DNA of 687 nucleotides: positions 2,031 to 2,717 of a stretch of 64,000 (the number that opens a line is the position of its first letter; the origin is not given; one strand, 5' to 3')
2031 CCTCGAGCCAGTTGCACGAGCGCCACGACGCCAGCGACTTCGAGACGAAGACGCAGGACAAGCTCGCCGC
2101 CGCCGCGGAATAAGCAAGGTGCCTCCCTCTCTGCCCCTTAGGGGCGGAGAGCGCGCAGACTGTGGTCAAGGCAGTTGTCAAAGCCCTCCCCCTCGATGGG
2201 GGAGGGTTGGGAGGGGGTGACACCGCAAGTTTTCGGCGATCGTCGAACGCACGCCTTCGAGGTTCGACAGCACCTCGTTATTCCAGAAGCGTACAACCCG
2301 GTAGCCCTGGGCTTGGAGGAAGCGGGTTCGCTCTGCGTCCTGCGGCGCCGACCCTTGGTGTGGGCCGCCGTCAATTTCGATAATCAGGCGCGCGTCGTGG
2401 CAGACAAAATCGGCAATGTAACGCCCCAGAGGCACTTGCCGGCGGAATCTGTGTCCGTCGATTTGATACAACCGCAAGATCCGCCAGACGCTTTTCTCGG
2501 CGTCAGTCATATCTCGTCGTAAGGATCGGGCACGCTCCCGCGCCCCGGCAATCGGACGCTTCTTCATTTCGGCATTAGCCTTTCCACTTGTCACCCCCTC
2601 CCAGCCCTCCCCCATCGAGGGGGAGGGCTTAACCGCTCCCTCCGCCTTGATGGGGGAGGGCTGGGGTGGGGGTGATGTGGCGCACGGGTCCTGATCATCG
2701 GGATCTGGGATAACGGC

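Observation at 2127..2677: DUF559 nuclease gene boxed in by 40/41-identical 41-nt inverted repeats (REP/RAYT-like or MITE-like unit)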

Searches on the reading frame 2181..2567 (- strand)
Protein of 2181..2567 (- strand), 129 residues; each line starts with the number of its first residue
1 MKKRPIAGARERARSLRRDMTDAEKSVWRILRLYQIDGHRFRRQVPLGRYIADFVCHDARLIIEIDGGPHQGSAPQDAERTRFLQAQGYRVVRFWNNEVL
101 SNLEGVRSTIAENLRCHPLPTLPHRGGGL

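Call 9: find_homologous_proteins(query=window:2181-2567:-)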
Query seq(129 aa) (129 aa): 2207 proteins with E <= 0.001 among 2238 candidates; the best 120 are listed.
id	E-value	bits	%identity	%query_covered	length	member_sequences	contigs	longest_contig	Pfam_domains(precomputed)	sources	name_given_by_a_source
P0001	3.3e-74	265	92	100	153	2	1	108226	PF04480.19,PF18741.8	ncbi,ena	-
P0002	5.6e-73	261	90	100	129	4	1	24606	PF04480.19,PF18741.8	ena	-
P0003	1.7e-71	256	89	100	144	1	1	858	PF04480.19,PF18741.8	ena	-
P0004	5.7e-71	254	88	100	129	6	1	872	PF04480.19,PF18741.8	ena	-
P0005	3.2e-70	252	89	100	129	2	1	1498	PF04480.19,PF18741.8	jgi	jgi:very-short-patch-repair endonuclease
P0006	7.0e-69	248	91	96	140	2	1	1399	PF04480.19,PF18741.8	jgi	jgi:very-short-patch-repair endonuclease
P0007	8.9e-69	247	88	100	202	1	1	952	PF04480.19,PF18741.8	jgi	jgi:very-short-patch-repair endonuclease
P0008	1.5e-68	246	87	100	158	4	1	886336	PF04480.19,PF18741.8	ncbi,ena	-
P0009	2.3e-68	246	84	100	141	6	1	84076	PF04480.19,PF18741.8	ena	-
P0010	6.9e-68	244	85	100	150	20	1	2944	PF04480.19,PF18741.8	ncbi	-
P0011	1.1e-67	244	86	100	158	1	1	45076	PF04480.19,PF18741.8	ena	-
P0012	4.0e-66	239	90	88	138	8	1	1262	PF04480.19,PF18741.8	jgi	jgi:very-short-patch-repair endonuclease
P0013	3.3e-64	232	93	85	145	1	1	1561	PF04480.19,PF18741.8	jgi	jgi:very-short-patch-repair endonuclease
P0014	2.0e-63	230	93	84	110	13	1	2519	PF04480.19,PF18741.8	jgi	jgi:very-short-patch-repair endonuclease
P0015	8.0e-61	221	76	100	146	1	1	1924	PF04480.19,PF18741.8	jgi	jgi:very-short-patch-repair endonuclease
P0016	6.7e-59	215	74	98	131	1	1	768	PF04480.19,PF18741.8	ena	-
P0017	6.8e-59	215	75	100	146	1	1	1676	PF04480.19,PF18741.8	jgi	-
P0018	2.7e-58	213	75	99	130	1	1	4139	PF04480.19,PF18741.8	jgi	jgi:very-short-patch-repair endonuclease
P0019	7.5e-58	212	75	98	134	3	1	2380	PF04480.19,PF18741.8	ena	-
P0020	1.0e-57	211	74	86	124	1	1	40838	PF04480.19,PF18741.8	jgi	jgi:very-short-patch-repair endonuclease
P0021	1.7e-55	204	80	85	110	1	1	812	PF04480.19,PF18741.8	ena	-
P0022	1.9e-55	204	94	75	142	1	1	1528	PF04480.19,PF18741.8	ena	-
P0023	2.9e-54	200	68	100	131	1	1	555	PF04480.19,PF18741.8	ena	-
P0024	4.3e-54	200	70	96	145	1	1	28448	PF04480.19,PF18741.8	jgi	jgi:very-short-patch-repair endonuclease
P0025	7.0e-54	199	68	100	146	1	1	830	PF04480.19,PF18741.8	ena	-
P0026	9.9e-54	199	68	100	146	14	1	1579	PF04480.19,PF18741.8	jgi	jgi:very-short-patch-repair endonuclease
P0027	1.1e-53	198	73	89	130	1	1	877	PF04480.19,PF18741.8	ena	-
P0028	1.3e-53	198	69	99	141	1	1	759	PF04480.19,PF18741.8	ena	-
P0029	1.6e-53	198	73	88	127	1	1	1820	PF04480.19,PF18741.8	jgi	jgi:very-short-patch-repair endonuclease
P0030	1.7e-53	198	67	100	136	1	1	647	PF04480.19,PF18741.8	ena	-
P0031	1.9e-53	198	92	74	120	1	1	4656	PF04480.19,PF18741.8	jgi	jgi:very-short-patch-repair endonuclease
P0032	2.2e-53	197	68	100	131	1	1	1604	PF04480.19,PF18741.8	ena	-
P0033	2.2e-53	197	67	100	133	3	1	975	PF04480.19,PF18741.8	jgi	jgi:very-short-patch-repair endonuclease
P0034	2.4e-53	197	71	99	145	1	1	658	PF04480.19,PF18741.8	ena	-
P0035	3.0e-53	197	68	100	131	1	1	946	PF04480.19,PF18741.8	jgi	jgi:very-short-patch-repair endonuclease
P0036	1.1e-52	195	68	100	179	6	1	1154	PF04480.19,PF18741.8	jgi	-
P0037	1.3e-52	195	72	89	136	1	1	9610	PF04480.19,PF18741.8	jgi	jgi:very-short-patch-repair endonuclease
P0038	1.3e-52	195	83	81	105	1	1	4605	PF04480.19,PF18741.8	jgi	jgi:very-short-patch-repair endonuclease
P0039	1.5e-52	195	70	89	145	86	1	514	PF04480.19,PF18741.8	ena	-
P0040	1.7e-52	195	69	100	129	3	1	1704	PF04480.19,PF18741.8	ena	-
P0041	2.4e-52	194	73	89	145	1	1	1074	PF04480.19,PF18741.8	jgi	jgi:very-short-patch-repair endonuclease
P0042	2.8e-52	194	68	100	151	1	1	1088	PF04480.19,PF18741.8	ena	-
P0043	2.9e-52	194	71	89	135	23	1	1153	PF04480.19,PF18741.8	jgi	jgi:very-short-patch-repair endonuclease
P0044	4.1e-52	193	67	100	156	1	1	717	PF04480.19,PF18741.8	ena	-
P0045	4.2e-52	193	66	99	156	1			PF04480.19,PF18741.8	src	-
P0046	4.8e-52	193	67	99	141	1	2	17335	PF04480.19,PF18741.8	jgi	jgi:very-short-patch-repair endonuclease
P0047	5.3e-52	193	60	100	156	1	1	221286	PF04480.19,PF18741.8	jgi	jgi:very-short-patch-repair endonuclease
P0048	9.3e-52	192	67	100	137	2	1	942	PF04480.19,PF18741.8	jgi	jgi:very-short-patch-repair endonuclease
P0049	9.8e-52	192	67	100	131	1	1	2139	PF04480.19,PF18741.8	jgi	jgi:very-short-patch-repair endonuclease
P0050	1.1e-51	192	66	100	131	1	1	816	PF04480.19,PF18741.8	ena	-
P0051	1.4e-51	192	68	99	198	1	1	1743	PF04480.19,PF18741.8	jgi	jgi:very-short-patch-repair endonuclease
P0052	1.5e-51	192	65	100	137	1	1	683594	PF04480.19,PF18741.8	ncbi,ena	-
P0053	1.7e-51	191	64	100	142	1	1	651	PF04480.19,PF18741.8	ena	-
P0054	1.9e-51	191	60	99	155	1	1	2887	PF04480.19,PF18741.8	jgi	jgi:very-short-patch-repair endonuclease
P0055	2.0e-51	191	67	99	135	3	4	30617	PF04480.19,PF18741.8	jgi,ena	-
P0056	2.5e-51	191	65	100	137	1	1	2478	PF04480.19,PF18741.8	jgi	jgi:very-short-patch-repair endonuclease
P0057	2.6e-51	191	66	99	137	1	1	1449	PF04480.19,PF18741.8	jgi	jgi:very-short-patch-repair endonuclease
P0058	3.2e-51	190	65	100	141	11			PF04480.19,PF18741.8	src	-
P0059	3.6e-51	190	67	100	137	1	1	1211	PF04480.19,PF18741.8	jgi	-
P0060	3.6e-51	190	65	100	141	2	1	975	PF04480.19,PF18741.8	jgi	-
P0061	3.9e-51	190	65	100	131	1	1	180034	PF04480.19,PF18741.8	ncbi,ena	-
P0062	4.3e-51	190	65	100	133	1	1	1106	PF04480.19,PF18741.8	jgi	-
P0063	5.0e-51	190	65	100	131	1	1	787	PF04480.19,PF18741.8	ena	-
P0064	6.1e-51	189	66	100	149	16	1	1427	PF04480.19,PF18741.8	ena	-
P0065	7.1e-51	189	65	100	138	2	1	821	PF04480.19,PF18741.8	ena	-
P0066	8.1e-51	189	70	89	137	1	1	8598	PF04480.19,PF18741.8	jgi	jgi:adenine-specific DNA-methyltransferase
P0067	8.3e-51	189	66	98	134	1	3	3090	PF04480.19,PF18741.8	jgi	jgi:very-short-patch-repair endonuclease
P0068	1.0e-50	189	77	84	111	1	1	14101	PF04480.19,PF18741.8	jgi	jgi:very-short-patch-repair endonuclease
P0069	1.0e-50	189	66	100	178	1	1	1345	PF04480.19,PF18741.8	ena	-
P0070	1.1e-50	189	68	95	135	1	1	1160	PF04480.19,PF18741.8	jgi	jgi:very-short-patch-repair endonuclease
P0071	1.2e-50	189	65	100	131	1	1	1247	PF04480.19,PF18741.8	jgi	jgi:very-short-patch-repair endonuclease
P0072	1.3e-50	188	65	100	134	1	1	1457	PF04480.19,PF18741.8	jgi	jgi:very-short-patch-repair endonuclease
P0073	1.3e-50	188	66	100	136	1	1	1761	PF04480.19,PF18741.8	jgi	jgi:very-short-patch-repair endonuclease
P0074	1.4e-50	188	58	100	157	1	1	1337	PF04480.19,PF18741.8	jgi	jgi:very-short-patch-repair endonuclease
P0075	1.4e-50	188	64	100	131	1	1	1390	PF04480.19,PF18741.8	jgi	jgi:very-short-patch-repair endonuclease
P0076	1.5e-50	188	63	100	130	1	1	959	PF04480.19,PF18741.8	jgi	jgi:very-short-patch-repair endonuclease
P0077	1.8e-50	188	65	100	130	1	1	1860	PF04480.19,PF18741.8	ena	-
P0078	1.8e-50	188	66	100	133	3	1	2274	PF04480.19,PF18741.8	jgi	jgi:very-short-patch-repair endonuclease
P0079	2.1e-50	188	68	89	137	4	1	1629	PF04480.19,PF18741.8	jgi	-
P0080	2.1e-50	188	68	98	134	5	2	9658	PF04480.19,PF18741.8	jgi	jgi:very-short-patch-repair endonuclease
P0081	2.2e-50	188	65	99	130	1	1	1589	PF04480.19,PF18741.8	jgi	jgi:very-short-patch-repair endonuclease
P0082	2.4e-50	188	65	100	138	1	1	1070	PF04480.19,PF18741.8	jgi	jgi:very-short-patch-repair endonuclease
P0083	2.4e-50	188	64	100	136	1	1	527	PF04480.19,PF18741.8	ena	-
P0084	2.7e-50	187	70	88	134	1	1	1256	PF04480.19,PF18741.8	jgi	jgi:very-short-patch-repair endonuclease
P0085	2.8e-50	187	65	100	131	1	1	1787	PF04480.19,PF18741.8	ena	-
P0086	3.1e-50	187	64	100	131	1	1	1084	PF04480.19,PF18741.8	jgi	jgi:very-short-patch-repair endonuclease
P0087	3.2e-50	187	66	100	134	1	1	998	PF04480.19,PF18741.8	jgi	jgi:very-short-patch-repair endonuclease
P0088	3.3e-50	187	64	100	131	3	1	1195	PF04480.19,PF18741.8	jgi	jgi:very-short-patch-repair endonuclease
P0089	3.9e-50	187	67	99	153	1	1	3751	PF04480.19,PF18741.8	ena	-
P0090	4.0e-50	187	73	84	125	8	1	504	PF04480.19,PF18741.8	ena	-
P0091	4.6e-50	187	65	100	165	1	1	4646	PF04480.19,PF18741.8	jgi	jgi:very-short-patch-repair endonuclease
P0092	4.6e-50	187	66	99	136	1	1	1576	PF04480.19,PF18741.8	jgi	jgi:very-short-patch-repair endonuclease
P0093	5.2e-50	186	66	97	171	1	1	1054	PF04480.19,PF18741.8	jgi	jgi:very-short-patch-repair endonuclease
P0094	5.2e-50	186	73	85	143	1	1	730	PF04480.19,PF18741.8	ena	-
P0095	5.4e-50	186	64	99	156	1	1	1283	PF04480.19,PF18741.8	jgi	jgi:very-short-patch-repair endonuclease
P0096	1.0e-49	186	71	88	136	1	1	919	PF04480.19,PF18741.8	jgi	jgi:very-short-patch-repair endonuclease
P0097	1.4e-49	185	64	100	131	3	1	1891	PF04480.19,PF18741.8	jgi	-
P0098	1.4e-49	185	66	100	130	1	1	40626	PF04480.19,PF18741.8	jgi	jgi:very-short-patch-repair endonuclease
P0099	1.4e-49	185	65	99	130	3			PF04480.19,PF18741.8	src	-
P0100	1.4e-49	185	69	98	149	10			PF04480.19,PF18741.8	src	-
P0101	1.9e-49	185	66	100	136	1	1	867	PF04480.19,PF18741.8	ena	-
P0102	2.2e-49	184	71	84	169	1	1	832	PF04480.19,PF18741.8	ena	-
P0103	2.5e-49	184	67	99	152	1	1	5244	PF04480.19,PF18741.8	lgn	-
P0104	2.6e-49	184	70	88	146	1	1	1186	PF04480.19,PF18741.8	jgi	-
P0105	2.6e-49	184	64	98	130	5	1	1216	PF04480.19,PF18741.8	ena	-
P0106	2.6e-49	184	66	100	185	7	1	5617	PF04480.19,PF18741.8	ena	-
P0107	2.7e-49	184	67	89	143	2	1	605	PF04480.19,PF18741.8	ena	-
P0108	2.8e-49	184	64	100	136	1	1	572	PF04480.19,PF18741.8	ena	-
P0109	3.0e-49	184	65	100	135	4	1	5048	PF04480.19,PF18741.8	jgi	jgi:very-short-patch-repair endonuclease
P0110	3.4e-49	184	63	100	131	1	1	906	PF04480.19,PF18741.8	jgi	jgi:very-short-patch-repair endonuclease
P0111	3.6e-49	184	62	100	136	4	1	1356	PF04480.19,PF18741.8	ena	-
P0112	3.7e-49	184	67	99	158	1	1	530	PF04480.19,PF18741.8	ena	-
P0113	3.8e-49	184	62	100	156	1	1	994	PF04480.19,PF18741.8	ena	-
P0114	4.1e-49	184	65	100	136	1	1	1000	PF04480.19,PF18741.8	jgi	jgi:very-short-patch-repair endonuclease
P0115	4.3e-49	184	67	100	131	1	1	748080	PF04480.19,PF18741.8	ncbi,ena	-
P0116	4.3e-49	184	65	100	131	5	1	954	PF04480.19,PF18741.8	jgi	-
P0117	4.6e-49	183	65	99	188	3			PF04480.19,PF18741.8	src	-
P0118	4.9e-49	183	65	100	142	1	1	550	PF04480.19,PF18741.8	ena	-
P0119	6.4e-49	183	59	100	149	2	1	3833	PF04480.19,PF18741.8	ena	-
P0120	6.4e-49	183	63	100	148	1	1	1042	PF04480.19,PF18741.8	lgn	-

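Call 12: find_related_loci(query=A1, collection=genome_contigs, flank=10000)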
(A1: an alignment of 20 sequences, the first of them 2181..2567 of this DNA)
Query A1 (129 aa) in genome_contigs; peptide patterns used: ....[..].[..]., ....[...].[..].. (x = any residue, [..] = any of these).
600 stretches matched a pattern (row limit reached: there are more); 594 encode a relative of the query (tblastn E <= 1e-3); the best 80 are kept; 80 distinct loci.
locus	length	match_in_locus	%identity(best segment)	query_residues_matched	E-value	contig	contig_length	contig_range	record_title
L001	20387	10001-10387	90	1-129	6e-77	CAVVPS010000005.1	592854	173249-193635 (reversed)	MAG: uncultured Alphaproteobacteria bacterium isolate MFD02579.bin.1.15 genome assembly, contig: contig_21192, whole gen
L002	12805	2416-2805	62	1-129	1e-51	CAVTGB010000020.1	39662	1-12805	MAG: uncultured Alphaproteobacteria bacterium isolate MFD09222.bin.3.67 genome assembly, contig: contig_134908, whole ge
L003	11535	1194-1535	71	1-114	2e-50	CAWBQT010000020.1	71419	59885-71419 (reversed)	MAG: uncultured Alphaproteobacteria bacterium isolate MFD01248.bin.2.60 genome assembly, contig: contig_40816, whole gen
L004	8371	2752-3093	68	1-114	1e-50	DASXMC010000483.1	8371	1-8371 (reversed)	MAG TPA_asm: Stellaceae bacterium isolate SMAG_U5318 k141_237098, whole genome shotgun sequence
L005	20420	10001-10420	59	1-127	2e-48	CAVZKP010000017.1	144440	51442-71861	MAG: uncultured Alphaproteobacteria bacterium isolate MFD04428.bin.1.181 genome assembly, contig: contig_22165, whole ge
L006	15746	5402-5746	67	1-115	1e-46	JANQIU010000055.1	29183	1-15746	MAG: Alphaproteobacteria bacterium isolate PL24a_bin.70 k99_2970928, whole genome shotgun sequence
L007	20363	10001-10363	57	9-129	3e-44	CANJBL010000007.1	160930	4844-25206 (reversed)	MAG: Candidatus Marinimicrobia bacterium isolate RH-23may17-1068 genome assembly, contig: RH-23may17-C536, whole genome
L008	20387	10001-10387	59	1-128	8e-44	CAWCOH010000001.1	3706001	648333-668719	MAG: uncultured Alphaproteobacteria bacterium isolate MFD04944.bin.2.63 genome assembly, contig: contig_24645, whole gen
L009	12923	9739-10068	61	1-110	2e-43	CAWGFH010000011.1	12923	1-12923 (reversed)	MAG: uncultured Alphaproteobacteria bacterium isolate MFD05705.bin.2.121 genome assembly, contig: contig_37842, whole ge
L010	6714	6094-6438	58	1-115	6e-43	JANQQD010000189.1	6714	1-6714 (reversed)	MAG: Anaerolineae bacterium isolate IP29b_bin.19 k99_3801590, whole genome shotgun sequence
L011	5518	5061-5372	60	7-110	7e-40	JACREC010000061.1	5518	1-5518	MAG: Nitrosomonadales bacterium isolate NC_groundwater_1689_Pr3_B-0.1um_58_33 SR-2_scaffold_141_1444354, whole genome sh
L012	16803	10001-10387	51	1-129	2e-39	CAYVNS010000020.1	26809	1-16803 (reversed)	MAG TPA_asm: uncultured Rhodospirillaceae bacterium isolate SRP192927_co3_77 genome assembly, contig: NODE_3551_length_2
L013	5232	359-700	58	7-120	7e-39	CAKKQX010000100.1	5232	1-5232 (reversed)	Burkholderiales bacterium isolate Hainich-H32-bin046-1 genome assembly, contig: H32-bin046_1_Hain_H32_02um_R1_10516_leng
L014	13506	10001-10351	56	13-127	1e-38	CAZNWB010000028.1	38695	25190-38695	MAG TPA_asm: uncultured bacterium isolate SRP119689_co1_259 genome assembly, contig: NODE_1253_length_38695_cov_7.617935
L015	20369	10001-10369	56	9-129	2e-38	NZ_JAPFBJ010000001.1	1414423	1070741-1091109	Sphingobium sp. DEHP117 contig1, whole genome shotgun sequence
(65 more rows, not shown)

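Call 30: search_solved_structures(query=window:2181-2567:-, max_evalue=1, show_alignments=3)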
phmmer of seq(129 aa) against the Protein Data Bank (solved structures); distinct sequences matched with E-value up to 1: 1.
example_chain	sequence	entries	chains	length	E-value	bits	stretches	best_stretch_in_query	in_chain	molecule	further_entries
3hrl_A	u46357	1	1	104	1.6e-23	86.2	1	20-110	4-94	Endonuclease-Like Protein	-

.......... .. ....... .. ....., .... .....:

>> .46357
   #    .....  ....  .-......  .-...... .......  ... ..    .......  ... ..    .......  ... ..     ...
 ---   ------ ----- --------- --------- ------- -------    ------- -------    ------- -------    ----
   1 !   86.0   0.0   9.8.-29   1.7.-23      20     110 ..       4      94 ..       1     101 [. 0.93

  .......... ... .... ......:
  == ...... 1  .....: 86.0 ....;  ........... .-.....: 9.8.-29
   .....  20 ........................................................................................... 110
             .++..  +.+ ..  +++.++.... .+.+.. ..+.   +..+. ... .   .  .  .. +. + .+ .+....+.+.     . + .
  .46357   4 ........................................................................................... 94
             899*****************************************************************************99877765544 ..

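Call 31: find_encoding_contigs(protein=P0001, flank=6000, max_places=4)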
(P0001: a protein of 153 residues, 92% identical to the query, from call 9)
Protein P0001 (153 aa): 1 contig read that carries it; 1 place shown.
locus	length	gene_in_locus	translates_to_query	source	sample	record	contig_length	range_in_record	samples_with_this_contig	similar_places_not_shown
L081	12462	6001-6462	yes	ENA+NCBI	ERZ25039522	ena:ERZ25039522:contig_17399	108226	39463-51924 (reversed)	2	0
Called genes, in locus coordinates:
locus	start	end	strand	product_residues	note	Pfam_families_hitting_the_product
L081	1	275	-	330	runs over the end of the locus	PF00586:AIRS, PF02769:AIRS_C (weak)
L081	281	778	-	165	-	PF01029:NusB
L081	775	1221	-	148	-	PF00885:DMRL_synthase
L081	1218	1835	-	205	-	PF00677:Lum_binding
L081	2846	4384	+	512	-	PF00211:Guanylate_cyc, PF13191:AAA_16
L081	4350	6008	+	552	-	-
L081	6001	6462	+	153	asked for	PF04480:DUF559, PF18741:MTES_1575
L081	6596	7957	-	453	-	PF00206:Lyase_1, PF10397:ADSL_C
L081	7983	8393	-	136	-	PF04377:ATE_C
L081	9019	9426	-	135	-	PF13577:SnoaL_4, PF12680:SnoaL_2 (weak), PF00866:Ring_hydroxyl_B (faint)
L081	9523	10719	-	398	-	PF00512:HisKA (faint), PF02518:HATPase_c, PF00072:Response_reg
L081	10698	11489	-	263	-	-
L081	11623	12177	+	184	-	PF01323:DSBA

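Call 32: find_encoding_contigs(protein=P0002, flank=6000, max_places=4)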
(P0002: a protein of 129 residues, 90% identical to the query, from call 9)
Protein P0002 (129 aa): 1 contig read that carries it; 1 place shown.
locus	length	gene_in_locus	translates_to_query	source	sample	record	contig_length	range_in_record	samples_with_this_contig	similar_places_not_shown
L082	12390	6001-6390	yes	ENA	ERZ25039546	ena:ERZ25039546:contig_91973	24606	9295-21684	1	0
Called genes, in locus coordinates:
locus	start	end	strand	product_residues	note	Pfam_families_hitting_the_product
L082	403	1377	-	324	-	PF05598:DUF772, PF01609:DDE_Tnp_1, PF13612:DDE_Tnp_1_3 (weak)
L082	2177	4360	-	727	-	PF20091:Abhydrolase_10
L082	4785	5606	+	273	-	PF27522:YDMC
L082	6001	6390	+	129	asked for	PF04480:DUF559, PF18741:MTES_1575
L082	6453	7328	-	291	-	PF02798:GST_N (weak), PF13409:GST_N_2 (faint), PF00043:GST_C (weak), PF13410:GST_C_2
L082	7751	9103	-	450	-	PF07690:MFS_1, PF00083:Sugar_tr, PF06779:MFS_4 (weak), PF07690:MFS_1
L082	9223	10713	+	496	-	PF11794:HpaB_N, PF03241:HpaB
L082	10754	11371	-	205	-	-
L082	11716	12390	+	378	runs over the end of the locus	PF14696:Glyoxalase_5, PF00903:Glyoxalase, PF13669:Glyoxalase_4 (weak)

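Call 77: predict_structure(alignment_id=A1)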
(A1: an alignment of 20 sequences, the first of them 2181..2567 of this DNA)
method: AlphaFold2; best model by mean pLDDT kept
length: 129 residues; sequences in the alignment: 20
mean_pLDDT: 78.8   pTM: 0.70
mean pLDDT of the five models: 78.8, 77.8, 75.8, 75.7, 73.2
residues with pLDDT >= 90: 28; 70-90: 71; 50-70: 21; < 50: 9
segments of 3 or more residues with pLDDT < 50: 123-129
pLDDT, mean of each block of 10 residues (from residue 1): 63 86 91 78 79 87 80 70 87 89 91 75 43
secondary structure, 60 per line:
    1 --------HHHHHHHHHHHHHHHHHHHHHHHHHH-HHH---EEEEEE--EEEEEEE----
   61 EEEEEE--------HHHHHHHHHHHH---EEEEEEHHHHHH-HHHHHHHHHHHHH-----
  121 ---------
elements in order: H9-34 E42-47 E50-56 E61-66 H75-86 E90-95 H96-101 H103-115
